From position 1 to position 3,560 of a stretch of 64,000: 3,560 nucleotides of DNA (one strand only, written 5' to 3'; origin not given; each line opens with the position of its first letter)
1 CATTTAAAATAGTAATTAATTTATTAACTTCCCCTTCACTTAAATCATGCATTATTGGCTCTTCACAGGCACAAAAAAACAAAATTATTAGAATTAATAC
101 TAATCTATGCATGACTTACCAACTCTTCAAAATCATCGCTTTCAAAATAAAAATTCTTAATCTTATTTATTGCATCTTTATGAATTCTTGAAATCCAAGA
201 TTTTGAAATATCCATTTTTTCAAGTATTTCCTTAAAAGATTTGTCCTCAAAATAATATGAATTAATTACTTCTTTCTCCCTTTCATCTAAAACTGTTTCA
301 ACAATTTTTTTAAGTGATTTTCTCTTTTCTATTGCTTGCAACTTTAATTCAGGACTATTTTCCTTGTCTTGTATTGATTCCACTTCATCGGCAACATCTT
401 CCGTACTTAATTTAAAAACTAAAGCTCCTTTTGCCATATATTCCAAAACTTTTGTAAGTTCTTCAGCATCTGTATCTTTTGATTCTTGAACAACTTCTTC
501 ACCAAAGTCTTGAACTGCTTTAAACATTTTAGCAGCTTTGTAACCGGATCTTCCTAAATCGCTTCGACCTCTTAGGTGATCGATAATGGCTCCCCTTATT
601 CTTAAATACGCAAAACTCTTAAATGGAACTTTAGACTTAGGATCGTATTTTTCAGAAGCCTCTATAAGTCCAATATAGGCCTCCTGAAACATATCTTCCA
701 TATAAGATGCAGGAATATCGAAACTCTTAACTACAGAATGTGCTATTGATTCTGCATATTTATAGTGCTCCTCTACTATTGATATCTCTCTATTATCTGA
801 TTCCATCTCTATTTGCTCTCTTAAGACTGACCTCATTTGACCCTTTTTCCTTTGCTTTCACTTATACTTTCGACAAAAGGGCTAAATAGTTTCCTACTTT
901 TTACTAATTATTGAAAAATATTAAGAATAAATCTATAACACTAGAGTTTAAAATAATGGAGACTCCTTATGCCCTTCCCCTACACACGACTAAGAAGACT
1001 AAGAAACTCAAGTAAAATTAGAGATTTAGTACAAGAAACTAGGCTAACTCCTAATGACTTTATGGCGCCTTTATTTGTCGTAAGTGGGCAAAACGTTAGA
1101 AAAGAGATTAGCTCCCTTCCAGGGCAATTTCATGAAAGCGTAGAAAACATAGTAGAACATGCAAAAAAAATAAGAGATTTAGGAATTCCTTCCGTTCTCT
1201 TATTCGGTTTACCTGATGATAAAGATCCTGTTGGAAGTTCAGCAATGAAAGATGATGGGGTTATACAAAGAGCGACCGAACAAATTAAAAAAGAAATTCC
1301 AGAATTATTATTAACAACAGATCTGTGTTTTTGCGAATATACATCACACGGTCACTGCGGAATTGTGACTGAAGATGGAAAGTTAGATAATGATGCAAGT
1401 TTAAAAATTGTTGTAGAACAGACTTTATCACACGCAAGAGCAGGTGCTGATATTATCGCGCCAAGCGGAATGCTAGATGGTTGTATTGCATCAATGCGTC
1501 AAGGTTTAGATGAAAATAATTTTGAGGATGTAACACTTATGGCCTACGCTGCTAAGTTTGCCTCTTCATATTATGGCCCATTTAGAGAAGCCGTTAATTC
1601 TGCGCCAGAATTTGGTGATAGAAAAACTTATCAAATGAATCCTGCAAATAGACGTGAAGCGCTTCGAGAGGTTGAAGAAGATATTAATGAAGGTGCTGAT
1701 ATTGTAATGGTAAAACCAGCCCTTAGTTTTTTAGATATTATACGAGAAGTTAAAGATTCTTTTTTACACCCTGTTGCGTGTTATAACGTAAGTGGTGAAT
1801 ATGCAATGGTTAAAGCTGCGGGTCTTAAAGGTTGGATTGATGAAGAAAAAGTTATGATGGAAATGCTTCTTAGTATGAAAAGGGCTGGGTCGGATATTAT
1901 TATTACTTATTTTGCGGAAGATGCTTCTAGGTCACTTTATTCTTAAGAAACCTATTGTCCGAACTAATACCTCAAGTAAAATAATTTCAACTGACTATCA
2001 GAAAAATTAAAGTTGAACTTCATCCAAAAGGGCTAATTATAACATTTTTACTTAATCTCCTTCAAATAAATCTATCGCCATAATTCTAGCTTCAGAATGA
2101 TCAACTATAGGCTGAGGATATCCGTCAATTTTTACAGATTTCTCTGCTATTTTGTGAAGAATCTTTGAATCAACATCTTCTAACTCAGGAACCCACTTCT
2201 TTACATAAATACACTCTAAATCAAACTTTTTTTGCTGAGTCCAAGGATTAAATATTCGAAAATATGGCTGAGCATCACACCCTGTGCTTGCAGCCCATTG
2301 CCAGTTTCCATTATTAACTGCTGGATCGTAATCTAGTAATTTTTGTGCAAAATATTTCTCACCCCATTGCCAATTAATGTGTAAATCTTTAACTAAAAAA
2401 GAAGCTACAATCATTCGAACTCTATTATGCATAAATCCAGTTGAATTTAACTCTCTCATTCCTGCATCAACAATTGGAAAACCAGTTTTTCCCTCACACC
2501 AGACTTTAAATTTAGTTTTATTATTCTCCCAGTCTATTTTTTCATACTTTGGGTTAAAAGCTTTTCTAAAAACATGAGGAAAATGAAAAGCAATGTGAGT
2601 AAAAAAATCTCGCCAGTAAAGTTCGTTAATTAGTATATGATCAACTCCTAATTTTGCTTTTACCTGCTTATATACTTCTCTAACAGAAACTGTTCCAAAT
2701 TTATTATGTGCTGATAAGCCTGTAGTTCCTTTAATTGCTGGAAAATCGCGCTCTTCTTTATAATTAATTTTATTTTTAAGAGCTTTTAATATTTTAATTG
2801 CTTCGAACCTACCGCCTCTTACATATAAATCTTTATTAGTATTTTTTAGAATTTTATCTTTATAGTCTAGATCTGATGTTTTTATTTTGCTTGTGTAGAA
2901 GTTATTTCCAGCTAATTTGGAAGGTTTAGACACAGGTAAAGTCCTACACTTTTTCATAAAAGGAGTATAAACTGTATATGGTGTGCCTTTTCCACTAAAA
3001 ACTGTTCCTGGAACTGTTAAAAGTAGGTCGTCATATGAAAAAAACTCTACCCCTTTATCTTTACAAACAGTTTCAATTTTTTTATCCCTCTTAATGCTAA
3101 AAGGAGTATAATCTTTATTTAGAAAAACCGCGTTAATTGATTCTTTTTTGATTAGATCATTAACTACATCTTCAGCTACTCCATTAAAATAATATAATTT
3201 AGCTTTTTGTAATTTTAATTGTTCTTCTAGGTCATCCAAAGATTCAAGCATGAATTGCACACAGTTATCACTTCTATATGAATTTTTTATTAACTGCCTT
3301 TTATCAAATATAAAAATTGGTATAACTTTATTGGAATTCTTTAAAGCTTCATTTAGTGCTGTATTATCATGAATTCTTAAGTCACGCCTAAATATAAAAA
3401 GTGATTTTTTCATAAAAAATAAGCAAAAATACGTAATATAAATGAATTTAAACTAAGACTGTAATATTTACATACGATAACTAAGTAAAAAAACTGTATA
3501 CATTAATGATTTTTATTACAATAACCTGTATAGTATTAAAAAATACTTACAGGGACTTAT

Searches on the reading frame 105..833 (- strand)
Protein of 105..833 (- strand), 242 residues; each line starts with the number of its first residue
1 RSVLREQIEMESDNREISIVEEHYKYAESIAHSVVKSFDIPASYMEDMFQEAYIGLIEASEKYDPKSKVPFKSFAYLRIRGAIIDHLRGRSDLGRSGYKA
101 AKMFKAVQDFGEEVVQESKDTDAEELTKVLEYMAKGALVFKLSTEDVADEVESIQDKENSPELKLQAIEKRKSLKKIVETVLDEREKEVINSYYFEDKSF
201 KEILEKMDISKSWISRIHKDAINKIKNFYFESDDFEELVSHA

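Call 55: search_protein_families(library=pfam, proteins=[window:105-833:-], max_evalue=0.0001)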
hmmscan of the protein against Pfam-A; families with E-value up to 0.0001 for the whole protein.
window:105-833:- (242 aa): 3 families
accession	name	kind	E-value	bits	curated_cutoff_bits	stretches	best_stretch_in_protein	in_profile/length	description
PF04542.20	Sigma70_r2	-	1.7e-14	53.8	24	1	20-91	2-69/71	Sigma-70 region 2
PF04545.22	Sigma70_r4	-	7.7e-12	45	24.1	1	181-226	4-49/50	Sigma-70, region 4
PF04297.20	UPF0122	-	1.2e-05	25.9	22.7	1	172-227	8-59/101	Putative helix-turn-helix protein, YlxM / p13 like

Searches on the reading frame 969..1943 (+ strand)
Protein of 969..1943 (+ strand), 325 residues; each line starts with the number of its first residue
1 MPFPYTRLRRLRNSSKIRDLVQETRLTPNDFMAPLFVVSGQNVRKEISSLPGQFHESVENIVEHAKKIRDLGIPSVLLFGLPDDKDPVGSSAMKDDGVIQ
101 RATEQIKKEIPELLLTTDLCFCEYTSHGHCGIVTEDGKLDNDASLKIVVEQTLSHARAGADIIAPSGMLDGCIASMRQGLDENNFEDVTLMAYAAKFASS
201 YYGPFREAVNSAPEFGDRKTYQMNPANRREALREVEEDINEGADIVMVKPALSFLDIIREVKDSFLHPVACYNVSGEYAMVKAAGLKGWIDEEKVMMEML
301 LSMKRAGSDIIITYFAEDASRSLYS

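Call 55: search_protein_families(library=pfam, proteins=[window:969-1943:+], max_evalue=0.0001)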
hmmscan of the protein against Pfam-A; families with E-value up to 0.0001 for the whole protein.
window:969-1943:+ (325 aa): 1 family
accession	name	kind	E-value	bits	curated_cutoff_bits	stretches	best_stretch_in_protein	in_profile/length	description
PF00490.27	ALAD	-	5.7e-144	479.5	24.6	1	6-320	2-315/317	Delta-aminolevulinic acid dehydratase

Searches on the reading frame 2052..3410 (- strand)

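Call 55: search_protein_families(library=pfam, proteins=[window:2052-3410:-], max_evalue=0.0001)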
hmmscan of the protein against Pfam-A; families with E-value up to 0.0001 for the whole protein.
window:2052-3410:- (452 aa): 2 families
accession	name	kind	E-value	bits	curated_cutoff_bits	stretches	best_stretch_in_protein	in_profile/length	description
PF03441.19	FAD_binding_7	-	2.3e-82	275.7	27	1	261-449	2-201/203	FAD binding domain of DNA photolyase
PF00875.24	DNA_photolyase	-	3e-41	141.5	26.6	1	4-157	2-154/164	DNA photolyase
